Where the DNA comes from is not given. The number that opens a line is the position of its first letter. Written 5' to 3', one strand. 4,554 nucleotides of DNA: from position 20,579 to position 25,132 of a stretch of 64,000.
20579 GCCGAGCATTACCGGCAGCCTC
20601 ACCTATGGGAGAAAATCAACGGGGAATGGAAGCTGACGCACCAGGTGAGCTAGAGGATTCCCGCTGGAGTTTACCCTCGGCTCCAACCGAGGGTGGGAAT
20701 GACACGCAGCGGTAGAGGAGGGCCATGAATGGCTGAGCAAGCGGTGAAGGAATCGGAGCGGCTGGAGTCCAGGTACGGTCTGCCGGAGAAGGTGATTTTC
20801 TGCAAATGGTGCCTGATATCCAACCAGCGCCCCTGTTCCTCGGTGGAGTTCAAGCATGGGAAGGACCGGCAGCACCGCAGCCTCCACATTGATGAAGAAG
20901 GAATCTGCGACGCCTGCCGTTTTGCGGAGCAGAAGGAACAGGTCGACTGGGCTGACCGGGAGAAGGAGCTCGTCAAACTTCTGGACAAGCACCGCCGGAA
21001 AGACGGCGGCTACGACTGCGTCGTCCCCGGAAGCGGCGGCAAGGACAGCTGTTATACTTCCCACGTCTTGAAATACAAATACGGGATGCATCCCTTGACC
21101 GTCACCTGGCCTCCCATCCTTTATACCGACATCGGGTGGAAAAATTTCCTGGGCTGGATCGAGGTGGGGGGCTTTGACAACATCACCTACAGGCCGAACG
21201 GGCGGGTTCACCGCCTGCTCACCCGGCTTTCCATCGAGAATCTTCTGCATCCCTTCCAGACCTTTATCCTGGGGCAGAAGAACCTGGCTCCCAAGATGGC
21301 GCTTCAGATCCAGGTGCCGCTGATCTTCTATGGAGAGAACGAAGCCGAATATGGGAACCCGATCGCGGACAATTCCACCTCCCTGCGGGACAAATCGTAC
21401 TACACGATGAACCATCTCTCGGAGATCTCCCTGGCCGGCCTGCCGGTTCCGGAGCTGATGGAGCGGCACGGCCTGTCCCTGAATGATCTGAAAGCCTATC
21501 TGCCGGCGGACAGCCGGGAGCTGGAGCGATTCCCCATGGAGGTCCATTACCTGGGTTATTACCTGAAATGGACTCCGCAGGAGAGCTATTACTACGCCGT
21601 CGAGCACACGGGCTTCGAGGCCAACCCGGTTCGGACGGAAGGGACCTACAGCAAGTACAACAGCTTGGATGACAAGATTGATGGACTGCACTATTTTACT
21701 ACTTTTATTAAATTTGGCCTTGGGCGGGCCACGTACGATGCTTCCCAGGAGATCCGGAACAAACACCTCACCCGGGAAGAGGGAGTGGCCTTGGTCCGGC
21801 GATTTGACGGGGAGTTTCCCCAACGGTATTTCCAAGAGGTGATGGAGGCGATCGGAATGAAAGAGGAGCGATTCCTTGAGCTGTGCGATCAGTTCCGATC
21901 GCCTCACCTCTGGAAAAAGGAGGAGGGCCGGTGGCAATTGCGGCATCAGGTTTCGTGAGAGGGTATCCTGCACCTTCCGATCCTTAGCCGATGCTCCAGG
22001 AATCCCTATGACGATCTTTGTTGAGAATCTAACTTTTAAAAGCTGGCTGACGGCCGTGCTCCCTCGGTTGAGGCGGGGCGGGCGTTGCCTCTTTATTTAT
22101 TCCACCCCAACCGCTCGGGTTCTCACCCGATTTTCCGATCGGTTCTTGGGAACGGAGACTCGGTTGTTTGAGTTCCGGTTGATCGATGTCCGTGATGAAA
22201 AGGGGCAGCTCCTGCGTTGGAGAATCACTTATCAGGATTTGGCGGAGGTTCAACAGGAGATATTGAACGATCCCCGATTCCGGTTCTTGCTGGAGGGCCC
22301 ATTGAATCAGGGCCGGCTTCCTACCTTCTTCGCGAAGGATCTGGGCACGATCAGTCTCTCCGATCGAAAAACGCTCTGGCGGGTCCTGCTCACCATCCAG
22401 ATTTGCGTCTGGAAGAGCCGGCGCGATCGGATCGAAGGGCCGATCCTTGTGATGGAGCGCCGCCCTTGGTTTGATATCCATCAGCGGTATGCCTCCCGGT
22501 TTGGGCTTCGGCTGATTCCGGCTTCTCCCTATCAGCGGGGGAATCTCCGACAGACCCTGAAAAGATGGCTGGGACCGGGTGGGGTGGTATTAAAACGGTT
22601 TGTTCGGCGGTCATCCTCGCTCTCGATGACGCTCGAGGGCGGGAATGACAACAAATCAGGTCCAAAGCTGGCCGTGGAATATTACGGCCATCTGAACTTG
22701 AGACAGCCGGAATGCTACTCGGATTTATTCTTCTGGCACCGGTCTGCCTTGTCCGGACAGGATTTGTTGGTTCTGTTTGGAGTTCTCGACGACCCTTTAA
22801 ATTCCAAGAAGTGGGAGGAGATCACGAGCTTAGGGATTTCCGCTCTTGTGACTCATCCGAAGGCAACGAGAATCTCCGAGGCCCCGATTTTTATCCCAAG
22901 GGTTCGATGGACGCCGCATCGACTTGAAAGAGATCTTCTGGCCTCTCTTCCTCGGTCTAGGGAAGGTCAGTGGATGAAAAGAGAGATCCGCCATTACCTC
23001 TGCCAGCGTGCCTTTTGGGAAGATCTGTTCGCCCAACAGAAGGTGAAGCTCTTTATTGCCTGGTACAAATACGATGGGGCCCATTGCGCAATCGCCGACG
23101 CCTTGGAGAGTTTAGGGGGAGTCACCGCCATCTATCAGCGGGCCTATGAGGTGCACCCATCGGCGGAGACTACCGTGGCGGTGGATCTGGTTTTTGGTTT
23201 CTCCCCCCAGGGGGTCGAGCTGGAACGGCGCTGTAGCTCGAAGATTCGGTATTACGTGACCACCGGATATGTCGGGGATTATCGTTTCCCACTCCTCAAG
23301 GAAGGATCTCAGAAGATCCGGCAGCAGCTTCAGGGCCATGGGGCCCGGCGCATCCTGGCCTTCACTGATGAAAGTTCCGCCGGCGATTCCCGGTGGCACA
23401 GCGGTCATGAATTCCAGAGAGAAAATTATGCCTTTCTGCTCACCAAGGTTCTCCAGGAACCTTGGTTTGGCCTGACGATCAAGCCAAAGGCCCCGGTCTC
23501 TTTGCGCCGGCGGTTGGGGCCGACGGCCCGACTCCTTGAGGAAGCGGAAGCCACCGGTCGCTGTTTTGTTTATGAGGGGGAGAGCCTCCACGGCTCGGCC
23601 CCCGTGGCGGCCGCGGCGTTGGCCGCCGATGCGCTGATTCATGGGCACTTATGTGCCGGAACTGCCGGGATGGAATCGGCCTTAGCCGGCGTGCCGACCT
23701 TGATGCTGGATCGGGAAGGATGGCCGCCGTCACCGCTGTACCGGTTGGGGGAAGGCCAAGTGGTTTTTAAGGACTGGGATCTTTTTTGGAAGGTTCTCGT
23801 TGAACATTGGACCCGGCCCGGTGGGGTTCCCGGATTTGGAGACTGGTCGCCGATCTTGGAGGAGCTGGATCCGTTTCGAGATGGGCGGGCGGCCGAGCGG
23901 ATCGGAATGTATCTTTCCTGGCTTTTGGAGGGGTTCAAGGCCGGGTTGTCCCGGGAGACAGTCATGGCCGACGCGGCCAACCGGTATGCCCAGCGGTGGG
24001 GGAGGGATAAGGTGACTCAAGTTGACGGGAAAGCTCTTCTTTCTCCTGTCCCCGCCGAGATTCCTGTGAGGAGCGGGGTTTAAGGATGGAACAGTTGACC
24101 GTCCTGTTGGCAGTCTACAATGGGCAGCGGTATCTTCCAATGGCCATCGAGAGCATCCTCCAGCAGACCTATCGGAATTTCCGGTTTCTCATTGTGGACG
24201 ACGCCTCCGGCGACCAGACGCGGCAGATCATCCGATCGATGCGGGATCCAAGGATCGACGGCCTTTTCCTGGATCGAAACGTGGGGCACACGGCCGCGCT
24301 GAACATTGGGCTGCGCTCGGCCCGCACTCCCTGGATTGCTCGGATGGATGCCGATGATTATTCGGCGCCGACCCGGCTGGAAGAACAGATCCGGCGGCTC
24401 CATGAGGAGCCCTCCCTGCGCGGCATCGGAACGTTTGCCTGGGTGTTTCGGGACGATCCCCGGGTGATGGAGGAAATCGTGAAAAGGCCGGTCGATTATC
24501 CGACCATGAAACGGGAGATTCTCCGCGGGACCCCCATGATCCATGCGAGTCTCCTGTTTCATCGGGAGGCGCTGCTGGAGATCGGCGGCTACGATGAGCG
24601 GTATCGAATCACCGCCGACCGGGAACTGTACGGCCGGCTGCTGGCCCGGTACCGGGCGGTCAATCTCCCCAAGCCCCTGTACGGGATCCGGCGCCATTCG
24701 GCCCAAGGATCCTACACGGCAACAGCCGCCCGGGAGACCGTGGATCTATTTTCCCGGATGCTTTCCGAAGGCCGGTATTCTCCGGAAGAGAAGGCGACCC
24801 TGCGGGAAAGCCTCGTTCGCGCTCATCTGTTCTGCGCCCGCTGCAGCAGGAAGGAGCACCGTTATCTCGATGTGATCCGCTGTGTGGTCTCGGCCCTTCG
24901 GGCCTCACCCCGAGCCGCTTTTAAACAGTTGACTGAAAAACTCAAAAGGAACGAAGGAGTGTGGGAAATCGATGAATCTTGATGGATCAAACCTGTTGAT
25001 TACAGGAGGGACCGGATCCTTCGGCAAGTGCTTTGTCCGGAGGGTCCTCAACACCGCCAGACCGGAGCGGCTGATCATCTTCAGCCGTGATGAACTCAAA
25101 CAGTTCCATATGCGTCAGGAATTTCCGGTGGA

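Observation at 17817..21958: WbuXYZ-type acetamidino (acetimidoyl) module with duplicated PP-loop amidotransferase, inserted into a legionaminic-acid locus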

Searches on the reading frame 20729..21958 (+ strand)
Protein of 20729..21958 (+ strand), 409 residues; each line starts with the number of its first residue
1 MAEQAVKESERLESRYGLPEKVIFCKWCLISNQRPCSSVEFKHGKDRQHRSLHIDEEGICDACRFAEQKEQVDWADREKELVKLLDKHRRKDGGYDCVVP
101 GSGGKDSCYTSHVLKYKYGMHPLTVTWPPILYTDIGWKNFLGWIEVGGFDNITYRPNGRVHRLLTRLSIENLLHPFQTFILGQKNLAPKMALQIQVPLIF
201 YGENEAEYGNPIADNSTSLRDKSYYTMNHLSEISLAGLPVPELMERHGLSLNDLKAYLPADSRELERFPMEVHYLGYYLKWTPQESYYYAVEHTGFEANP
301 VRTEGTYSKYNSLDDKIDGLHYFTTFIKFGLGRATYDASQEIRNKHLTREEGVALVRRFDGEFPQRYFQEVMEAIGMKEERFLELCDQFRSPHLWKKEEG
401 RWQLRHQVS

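Call 4: search_protein_families(library=pfam, proteins=[window:20729-21958:+])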
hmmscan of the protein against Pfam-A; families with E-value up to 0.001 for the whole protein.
window:20729-21958:+ (409 aa): 0 families

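Call 5: search_protein_families(library=ncbifam, proteins=[window:20729-21958:+])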
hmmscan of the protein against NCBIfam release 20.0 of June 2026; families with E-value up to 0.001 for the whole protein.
window:20729-21958:+ (409 aa): 1 family
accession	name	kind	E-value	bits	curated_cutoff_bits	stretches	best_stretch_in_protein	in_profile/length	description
TIGR03573.1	WbuX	subfamily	5.4e-103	345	203.2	1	23-385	2-342/344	N-acetyl sugar amidotransferase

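Call 24: search_solved_structures(query=window:20729-21958:+, max_evalue=0.01, show_alignments=1)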
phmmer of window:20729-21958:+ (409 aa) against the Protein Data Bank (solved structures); distinct sequences matched with E-value up to 0.01: 1.
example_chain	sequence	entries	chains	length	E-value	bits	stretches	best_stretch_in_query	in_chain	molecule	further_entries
8wex_A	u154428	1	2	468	2.1e-169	567.1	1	9-408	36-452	N-acetyl sugar amidotransferase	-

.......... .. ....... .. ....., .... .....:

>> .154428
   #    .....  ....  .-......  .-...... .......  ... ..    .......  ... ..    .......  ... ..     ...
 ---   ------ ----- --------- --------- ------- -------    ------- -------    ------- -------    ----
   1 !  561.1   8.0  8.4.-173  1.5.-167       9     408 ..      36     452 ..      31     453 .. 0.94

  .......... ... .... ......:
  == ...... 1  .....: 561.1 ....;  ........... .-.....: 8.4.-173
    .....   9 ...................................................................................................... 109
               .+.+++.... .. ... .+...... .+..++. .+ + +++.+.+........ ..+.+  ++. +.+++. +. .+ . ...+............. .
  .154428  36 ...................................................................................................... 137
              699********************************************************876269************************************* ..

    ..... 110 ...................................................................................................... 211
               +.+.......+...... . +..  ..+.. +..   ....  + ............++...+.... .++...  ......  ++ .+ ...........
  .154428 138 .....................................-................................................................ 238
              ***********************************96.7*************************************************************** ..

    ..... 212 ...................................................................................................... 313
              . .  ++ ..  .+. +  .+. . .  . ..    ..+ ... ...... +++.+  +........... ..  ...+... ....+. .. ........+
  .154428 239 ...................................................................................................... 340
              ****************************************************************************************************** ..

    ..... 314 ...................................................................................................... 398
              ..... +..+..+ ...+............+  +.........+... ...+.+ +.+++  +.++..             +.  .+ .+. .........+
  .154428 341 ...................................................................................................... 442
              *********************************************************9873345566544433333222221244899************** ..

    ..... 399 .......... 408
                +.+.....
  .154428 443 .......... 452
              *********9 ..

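Call 36: find_related_loci(query=A2, collection=genome_contigs, flank=10000)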
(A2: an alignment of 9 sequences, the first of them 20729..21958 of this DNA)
Query A2 (409 aa) in genome_contigs; peptide patterns used: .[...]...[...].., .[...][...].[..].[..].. (x = any residue, [..] = any of these).
600 stretches matched a pattern (row limit reached: there are more); 576 encode a relative of the query (tblastn E <= 1e-3); the best 80 are kept; 80 distinct loci.
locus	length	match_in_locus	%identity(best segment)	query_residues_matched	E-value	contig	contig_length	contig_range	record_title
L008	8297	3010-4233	80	1-408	0e+0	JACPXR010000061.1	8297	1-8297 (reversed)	MAG: Candidatus Omnitrophota bacterium isolate NC_groundwater_842_Pr1_B-0.1um_62_9 Montesol18_Bp1_scaffold_580512, whole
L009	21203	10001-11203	79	9-409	0e+0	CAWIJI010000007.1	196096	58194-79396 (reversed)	MAG: uncultured Acidobacteriota bacterium isolate MFD04944.bin.2.38 genome assembly, contig: contig_44506, whole genome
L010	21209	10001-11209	76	6-408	0e+0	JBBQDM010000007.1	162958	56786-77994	MAG: Vicinamibacterales bacterium isolate Co_metawrap_1169 Cmw_1169_k141_16678717_length_162958_cov_15.0000, whole genom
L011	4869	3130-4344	77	5-409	0e+0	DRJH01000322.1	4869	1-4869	MAG TPA_asm: Gammaproteobacteria bacterium isolate HyVt-412 HyVt-412_k95_51000, whole genome shotgun sequence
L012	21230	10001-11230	80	1-409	0e+0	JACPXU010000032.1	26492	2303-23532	MAG: Candidatus Omnitrophota bacterium isolate NC_groundwater_845_Pr1_B-0.1um_65_10 Montesol18_Bp1_scaffold_386884, whol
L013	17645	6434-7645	76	6-409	0e+0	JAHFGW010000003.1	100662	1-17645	MAG: Candidatus Omnitrophota bacterium isolate nzgw324 NODE_251_length_100663_cov_8.081150, whole genome shotgun sequenc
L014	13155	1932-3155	74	2-409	0e+0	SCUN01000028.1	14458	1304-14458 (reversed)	MAG: Acidobacteria bacterium isolate FW602_bin.51 FW602_bin.51-7789-1, whole genome shotgun sequence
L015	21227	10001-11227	74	1-409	0e+0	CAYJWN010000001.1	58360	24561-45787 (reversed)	MAG TPA_asm: uncultured Planctomycetales bacterium isolate ERP125453_co1_486 genome assembly, contig: NODE_342_length_58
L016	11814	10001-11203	74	9-409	0e+0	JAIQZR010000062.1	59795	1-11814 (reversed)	MAG: Candidatus Scalindua sp. isolate OFTM180 OFTM180_61, whole genome shotgun sequence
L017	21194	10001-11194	74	11-408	0e+0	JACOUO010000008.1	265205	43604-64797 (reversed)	MAG: Deltaproteobacteria bacterium isolate NC_groundwater_74_Ag_B-0.1um_47_27 GD18-4_B1_scaffold_421334, whole genome sh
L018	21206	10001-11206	74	7-408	0e+0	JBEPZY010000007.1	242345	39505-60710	MAG: Gemmatales bacterium isolate 03V1_S199.semibin_refined.050_sub NODE_59_length_242345_cov_13.633491, whole genome sh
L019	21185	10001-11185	76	16-409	0e+0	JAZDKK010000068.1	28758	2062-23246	MAG: Verrucomicrobiota bacterium isolate MEGAHIT-group-0.530 k141_19901775, whole genome shotgun sequence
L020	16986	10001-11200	73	10-409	0e+0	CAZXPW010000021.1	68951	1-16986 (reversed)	MAG TPA_asm: uncultured Pirellulales bacterium isolate binchicken_co44_206 genome assembly, contig: NODE_778_length_6895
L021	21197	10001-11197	73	11-409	0e+0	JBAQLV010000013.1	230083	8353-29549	MAG: Thermodesulfovibrionales bacterium isolate MFD12052_ilm_asm_bin15 k127_23070, whole genome shotgun sequence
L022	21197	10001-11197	73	10-408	0e+0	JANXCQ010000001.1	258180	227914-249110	MAG: Gemmatales bacterium isolate SKYB77 NODE_1_length_258180_cov_42.999566, whole genome shotgun sequence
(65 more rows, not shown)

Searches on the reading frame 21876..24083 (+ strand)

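Call 4: search_protein_families(library=pfam, proteins=[window:21876-24083:+])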
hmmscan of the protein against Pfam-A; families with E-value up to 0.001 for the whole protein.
window:21876-24083:+ (735 aa): 0 families

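Call 5: search_protein_families(library=ncbifam, proteins=[window:21876-24083:+])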
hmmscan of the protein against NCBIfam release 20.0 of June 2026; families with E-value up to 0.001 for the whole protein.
window:21876-24083:+ (735 aa): 0 families

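Call 51: search_protein_families(library=pfam, max_evalue=1, proteins=[window:22008-24083:+])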
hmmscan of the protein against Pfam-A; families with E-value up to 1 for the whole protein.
window:22008-24083:+ (691 aa): 1 family
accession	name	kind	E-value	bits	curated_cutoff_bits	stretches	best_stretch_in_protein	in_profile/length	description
PF23751.1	Beta-prop_WDR11_1st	-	0.48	9.4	26.7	1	284-316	44-74/476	WDR11 first beta-propeller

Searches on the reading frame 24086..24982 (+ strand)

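Call 4: search_protein_families(library=pfam, proteins=[window:24086-24982:+])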
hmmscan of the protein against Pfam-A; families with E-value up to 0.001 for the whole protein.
window:24086-24982:+ (298 aa): 3 families
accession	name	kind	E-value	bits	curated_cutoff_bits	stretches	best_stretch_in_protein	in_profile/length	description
PF00535.33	Glycos_transf_2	-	6.2e-28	98.3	23.3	1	5-162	1-163/168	Glycosyl transferase family 2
PF10111.15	Glyco_tranf_2_2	-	1.2e-13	51.6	27.3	1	6-195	2-209/276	Glycosyltransferase like family 2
PF13641.12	Glyco_tranf_2_3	-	8.2e-08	33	27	1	4-182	3-191/230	Glycosyltransferase like family 2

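Call 5: search_protein_families(library=ncbifam, proteins=[window:24086-24982:+])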
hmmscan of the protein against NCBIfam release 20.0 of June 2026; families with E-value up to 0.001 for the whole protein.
window:24086-24982:+ (298 aa): 17 families
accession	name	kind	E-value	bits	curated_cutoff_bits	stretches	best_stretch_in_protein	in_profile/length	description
NF053739.1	GlytfEpsEBac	equivalog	3.4e-28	98.4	450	1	4-205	3-206/265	glycosyltransferase EpsE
NF047683.1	TeichurnBiosyTuaG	equivalog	1.1e-22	80.9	400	1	3-136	7-141/252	teichuronic acid biosynthesis protein TuaG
NF041875.1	EPS_EpsD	equivalog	1.1e-15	57.8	370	1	4-188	1-192/325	exopolysaccharide biosynthesis glycosyltransferase EpsD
TIGR03965.1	mycofact_glyco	equivalog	4.8e-14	52.1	280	1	3-188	75-266/467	mycofactocin biosynthesis glycosyltransferase MftF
NF007482.0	PRK10073.1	equivalog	8.5e-14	51.3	423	1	2-99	6-104/334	glycosyltransferase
TIGR03937.1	PgaC_IcaA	equivalog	8.1e-13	48.1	422.3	1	2-111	45-156/407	poly-beta-1,6-N-acetyl-D-glucosamine synthase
TIGR04283.1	glyco_like_mftF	equivalog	9.5e-13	48.2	182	1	4-213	1-198/221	TIGR04283 family arsenosugar biosynthesis glycosyltransferase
NF007453.0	PRK10018.1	equivalog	6.8e-12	45.6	382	1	5-136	9-136/280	colanic acid biosynthesis glycosyltransferase WcaA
TIGR04017.1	WcaA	equivalog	3.9e-11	43.1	495.75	1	5-104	8-109/279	colanic acid biosynthesis glycosyltransferase WcaA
NF050050.1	ProtGlycPglI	equivalog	8.5e-10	38.5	500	1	2-106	2-109/306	GalNAc(5)-diNAcBac-PP-undecaprenol beta-1,3-glucosyltransferase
TIGR03111.1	glyc2_xrt_Gpos1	hypoth_equivalog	1.4e-07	30.7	363.95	1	3-113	50-164/439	TIGR03111 family XrtG-associated glycosyltransferase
NF038302.1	EPS_HpsE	equivalog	2.5e-07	30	300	1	3-109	2-115/307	hormogonium polysaccharide biosynthesis glycosyltransferase HpsE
NF007986.1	PRK10714.1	equivalog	5.8e-07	28.8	529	1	2-100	6-110/316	undecaprenyl-phosphate 4-deoxy-4-formamido-L-arabinose transferase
NF047588.1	GlcsyltransPgfSStrep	equivalog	1e-06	28.2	500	1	4-107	3-112/308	glycosyltransferase PgfS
NF041394.1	GtaseAglG_Halo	equivalog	1.5e-06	27.7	440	1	4-183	3-188/304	glucosyl-dolichyl phosphate glucuronosyltransferase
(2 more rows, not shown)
